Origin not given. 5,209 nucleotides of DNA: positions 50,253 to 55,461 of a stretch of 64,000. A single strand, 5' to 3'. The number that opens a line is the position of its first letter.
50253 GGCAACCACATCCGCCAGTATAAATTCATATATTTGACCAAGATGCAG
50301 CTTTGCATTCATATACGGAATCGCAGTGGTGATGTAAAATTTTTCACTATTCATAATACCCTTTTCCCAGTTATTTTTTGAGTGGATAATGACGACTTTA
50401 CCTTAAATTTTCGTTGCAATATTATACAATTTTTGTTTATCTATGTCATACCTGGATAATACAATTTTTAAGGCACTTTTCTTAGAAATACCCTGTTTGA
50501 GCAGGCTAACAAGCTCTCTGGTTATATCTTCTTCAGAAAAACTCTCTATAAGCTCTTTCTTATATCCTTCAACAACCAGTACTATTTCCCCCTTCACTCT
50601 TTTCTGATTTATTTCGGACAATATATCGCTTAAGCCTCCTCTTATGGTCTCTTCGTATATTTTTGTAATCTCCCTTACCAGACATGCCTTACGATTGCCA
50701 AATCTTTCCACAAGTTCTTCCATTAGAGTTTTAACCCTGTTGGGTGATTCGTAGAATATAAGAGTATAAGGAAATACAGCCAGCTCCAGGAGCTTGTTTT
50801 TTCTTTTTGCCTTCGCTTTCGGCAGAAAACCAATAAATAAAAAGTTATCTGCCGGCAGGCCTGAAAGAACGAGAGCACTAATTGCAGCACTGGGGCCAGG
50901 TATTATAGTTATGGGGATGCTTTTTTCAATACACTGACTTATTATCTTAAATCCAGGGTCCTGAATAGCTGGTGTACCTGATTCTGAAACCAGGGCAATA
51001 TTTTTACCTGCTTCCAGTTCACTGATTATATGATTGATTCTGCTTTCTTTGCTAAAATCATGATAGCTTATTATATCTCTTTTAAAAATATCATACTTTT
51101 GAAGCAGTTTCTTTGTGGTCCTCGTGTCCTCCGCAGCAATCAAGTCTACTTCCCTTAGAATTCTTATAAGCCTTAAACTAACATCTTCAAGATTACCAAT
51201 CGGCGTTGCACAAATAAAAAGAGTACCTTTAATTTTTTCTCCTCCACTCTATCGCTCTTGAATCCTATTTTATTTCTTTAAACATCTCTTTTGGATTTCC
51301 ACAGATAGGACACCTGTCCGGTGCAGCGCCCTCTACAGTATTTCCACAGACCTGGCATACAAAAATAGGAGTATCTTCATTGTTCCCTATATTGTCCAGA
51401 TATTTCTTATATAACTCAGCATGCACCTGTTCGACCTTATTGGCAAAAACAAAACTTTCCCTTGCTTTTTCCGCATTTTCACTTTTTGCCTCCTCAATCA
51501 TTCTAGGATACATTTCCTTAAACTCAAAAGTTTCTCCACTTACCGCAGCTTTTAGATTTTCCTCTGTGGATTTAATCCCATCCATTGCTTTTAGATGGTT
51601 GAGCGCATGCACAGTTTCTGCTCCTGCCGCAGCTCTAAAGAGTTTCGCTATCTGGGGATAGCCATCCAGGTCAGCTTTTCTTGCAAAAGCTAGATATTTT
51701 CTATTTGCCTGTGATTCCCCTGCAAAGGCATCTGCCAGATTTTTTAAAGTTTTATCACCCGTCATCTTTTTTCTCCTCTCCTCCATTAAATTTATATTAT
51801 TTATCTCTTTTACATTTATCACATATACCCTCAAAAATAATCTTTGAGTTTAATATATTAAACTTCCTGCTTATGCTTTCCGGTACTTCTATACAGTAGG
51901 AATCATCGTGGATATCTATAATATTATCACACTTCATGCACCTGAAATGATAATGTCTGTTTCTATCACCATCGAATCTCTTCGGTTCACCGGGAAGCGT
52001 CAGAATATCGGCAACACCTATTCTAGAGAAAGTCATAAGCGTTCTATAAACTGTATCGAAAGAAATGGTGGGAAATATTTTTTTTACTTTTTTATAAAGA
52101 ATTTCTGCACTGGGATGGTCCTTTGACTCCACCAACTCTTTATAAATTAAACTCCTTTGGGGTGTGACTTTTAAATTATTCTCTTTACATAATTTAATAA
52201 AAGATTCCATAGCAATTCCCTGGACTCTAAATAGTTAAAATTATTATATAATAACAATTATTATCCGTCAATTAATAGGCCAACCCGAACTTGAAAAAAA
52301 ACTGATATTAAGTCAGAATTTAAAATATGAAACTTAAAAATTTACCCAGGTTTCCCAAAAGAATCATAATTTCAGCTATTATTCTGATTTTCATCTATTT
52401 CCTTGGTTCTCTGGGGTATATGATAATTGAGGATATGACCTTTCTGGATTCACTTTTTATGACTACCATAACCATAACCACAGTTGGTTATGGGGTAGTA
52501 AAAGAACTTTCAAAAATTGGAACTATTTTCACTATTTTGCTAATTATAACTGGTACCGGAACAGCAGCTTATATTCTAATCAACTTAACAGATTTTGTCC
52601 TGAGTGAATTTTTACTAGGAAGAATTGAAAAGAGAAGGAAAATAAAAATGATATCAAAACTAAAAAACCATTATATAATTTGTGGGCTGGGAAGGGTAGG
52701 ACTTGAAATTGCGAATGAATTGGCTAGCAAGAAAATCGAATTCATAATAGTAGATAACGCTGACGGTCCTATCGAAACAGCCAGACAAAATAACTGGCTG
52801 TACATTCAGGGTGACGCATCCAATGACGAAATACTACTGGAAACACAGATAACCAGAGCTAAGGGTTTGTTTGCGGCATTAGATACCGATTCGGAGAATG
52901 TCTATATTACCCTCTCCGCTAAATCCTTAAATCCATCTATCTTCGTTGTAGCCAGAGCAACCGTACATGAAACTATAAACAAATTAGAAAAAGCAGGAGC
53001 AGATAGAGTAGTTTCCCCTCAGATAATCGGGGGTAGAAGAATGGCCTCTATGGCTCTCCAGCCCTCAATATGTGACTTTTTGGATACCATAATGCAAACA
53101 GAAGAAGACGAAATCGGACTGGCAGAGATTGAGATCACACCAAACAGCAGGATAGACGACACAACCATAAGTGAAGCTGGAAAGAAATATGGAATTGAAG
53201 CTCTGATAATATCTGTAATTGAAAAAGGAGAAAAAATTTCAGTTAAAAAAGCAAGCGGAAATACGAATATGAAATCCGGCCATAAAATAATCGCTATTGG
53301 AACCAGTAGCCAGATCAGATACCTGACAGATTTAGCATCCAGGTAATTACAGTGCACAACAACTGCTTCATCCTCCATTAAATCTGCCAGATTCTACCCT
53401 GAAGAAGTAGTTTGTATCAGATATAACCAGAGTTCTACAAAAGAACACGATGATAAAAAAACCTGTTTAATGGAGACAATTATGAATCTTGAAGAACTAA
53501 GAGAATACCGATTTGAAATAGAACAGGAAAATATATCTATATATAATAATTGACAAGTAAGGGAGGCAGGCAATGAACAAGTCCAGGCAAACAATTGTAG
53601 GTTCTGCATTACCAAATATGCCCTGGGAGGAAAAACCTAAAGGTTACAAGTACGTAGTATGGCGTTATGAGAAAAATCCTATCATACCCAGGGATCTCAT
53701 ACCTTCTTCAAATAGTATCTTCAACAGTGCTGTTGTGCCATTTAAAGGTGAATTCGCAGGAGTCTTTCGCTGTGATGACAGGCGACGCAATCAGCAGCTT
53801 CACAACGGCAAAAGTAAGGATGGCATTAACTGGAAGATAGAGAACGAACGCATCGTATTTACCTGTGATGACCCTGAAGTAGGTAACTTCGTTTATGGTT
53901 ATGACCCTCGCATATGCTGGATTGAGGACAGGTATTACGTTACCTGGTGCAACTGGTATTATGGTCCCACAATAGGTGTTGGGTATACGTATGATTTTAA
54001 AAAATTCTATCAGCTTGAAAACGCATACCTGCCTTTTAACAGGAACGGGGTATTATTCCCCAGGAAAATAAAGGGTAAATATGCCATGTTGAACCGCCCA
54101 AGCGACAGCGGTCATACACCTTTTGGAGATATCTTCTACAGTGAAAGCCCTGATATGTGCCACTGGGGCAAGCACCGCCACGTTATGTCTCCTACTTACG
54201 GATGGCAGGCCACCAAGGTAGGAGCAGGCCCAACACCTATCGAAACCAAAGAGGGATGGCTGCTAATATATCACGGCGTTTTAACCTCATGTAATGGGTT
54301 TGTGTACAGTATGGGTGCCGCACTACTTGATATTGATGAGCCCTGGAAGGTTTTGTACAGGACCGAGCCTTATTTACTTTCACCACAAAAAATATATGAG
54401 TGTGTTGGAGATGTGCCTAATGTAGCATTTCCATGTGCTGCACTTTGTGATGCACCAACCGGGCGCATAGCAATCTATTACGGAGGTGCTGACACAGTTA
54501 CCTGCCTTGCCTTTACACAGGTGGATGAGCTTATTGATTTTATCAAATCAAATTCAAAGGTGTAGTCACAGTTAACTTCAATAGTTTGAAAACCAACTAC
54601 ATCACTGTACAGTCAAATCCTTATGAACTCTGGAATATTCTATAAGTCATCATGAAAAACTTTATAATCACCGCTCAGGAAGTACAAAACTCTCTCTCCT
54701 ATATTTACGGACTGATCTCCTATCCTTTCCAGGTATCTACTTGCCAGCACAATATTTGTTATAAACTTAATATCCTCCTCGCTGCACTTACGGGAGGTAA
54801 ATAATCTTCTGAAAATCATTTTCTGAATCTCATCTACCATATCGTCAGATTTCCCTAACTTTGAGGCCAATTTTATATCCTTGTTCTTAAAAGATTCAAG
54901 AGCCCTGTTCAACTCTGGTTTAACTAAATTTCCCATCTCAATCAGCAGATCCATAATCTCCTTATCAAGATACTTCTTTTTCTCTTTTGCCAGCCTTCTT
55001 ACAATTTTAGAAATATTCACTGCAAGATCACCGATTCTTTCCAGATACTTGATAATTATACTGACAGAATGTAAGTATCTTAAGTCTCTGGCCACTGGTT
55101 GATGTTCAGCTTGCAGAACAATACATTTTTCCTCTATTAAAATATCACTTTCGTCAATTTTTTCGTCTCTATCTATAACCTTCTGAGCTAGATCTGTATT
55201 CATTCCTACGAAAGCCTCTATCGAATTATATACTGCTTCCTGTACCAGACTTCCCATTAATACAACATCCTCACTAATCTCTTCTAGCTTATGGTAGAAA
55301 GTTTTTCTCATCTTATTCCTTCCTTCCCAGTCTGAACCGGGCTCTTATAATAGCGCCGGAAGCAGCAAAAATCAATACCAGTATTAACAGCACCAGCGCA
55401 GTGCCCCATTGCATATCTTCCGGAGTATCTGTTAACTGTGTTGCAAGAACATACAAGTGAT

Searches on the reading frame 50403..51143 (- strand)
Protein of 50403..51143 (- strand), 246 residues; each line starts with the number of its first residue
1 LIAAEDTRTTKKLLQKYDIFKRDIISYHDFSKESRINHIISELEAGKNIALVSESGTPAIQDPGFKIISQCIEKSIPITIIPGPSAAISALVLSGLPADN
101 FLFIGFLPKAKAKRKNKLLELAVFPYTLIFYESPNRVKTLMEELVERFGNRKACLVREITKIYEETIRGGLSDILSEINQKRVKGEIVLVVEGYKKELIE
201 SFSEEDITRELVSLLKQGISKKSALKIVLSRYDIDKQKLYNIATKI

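Call 10: search_protein_families(library=pfam, max_evalue=0.000001, proteins=[window:50403-51143:-])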
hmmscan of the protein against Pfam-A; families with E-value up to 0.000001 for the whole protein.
window:50403-51143:- (246 aa): 1 family
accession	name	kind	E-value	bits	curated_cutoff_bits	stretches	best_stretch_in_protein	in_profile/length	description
PF00590.25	TP_methylase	-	1.6e-18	67.9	27.8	1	5-174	32-211/212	Tetrapyrrole (Corrin/Porphyrin) Methylases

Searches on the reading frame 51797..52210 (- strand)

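Call 10: search_protein_families(library=pfam, max_evalue=0.000001, proteins=[window:51797-52210:-])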
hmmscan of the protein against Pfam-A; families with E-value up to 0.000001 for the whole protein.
window:51797-52210:- (137 aa): 1 family
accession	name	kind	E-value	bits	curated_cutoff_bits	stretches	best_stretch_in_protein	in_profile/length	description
PF01475.25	FUR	-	1.2e-25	90.4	23.1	1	10-122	1-116/121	Ferric uptake regulator family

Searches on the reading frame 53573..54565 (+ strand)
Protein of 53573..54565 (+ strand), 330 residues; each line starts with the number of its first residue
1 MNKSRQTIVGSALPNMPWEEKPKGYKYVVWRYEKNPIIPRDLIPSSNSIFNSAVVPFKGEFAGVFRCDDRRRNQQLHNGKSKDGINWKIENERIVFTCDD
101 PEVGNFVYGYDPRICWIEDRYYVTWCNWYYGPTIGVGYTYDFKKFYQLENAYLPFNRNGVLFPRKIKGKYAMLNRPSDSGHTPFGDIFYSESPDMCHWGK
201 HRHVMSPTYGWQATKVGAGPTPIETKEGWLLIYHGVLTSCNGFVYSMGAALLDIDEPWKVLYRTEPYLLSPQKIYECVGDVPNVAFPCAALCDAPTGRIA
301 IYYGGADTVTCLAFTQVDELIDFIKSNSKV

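Call 10: search_protein_families(library=pfam, max_evalue=0.000001, proteins=[window:53573-54565:+])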
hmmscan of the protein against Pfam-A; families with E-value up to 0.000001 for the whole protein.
window:53573-54565:+ (330 aa): 1 family
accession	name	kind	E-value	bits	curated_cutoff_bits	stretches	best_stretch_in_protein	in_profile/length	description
PF04041.19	Glyco_hydro_130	-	3e-74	250.3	26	1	14-325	6-319/320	beta-1,4-mannooligosaccharide phosphorylase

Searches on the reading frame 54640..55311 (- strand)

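Call 10: search_protein_families(library=pfam, max_evalue=0.000001, proteins=[window:54640-55311:-])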
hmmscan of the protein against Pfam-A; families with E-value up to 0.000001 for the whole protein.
window:54640-55311:- (223 aa): 1 family
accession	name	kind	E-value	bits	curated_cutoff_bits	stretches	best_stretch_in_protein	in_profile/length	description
PF01895.24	PhoU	-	4.2e-45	152.5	23.5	2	18-104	3-89/89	PhoU domain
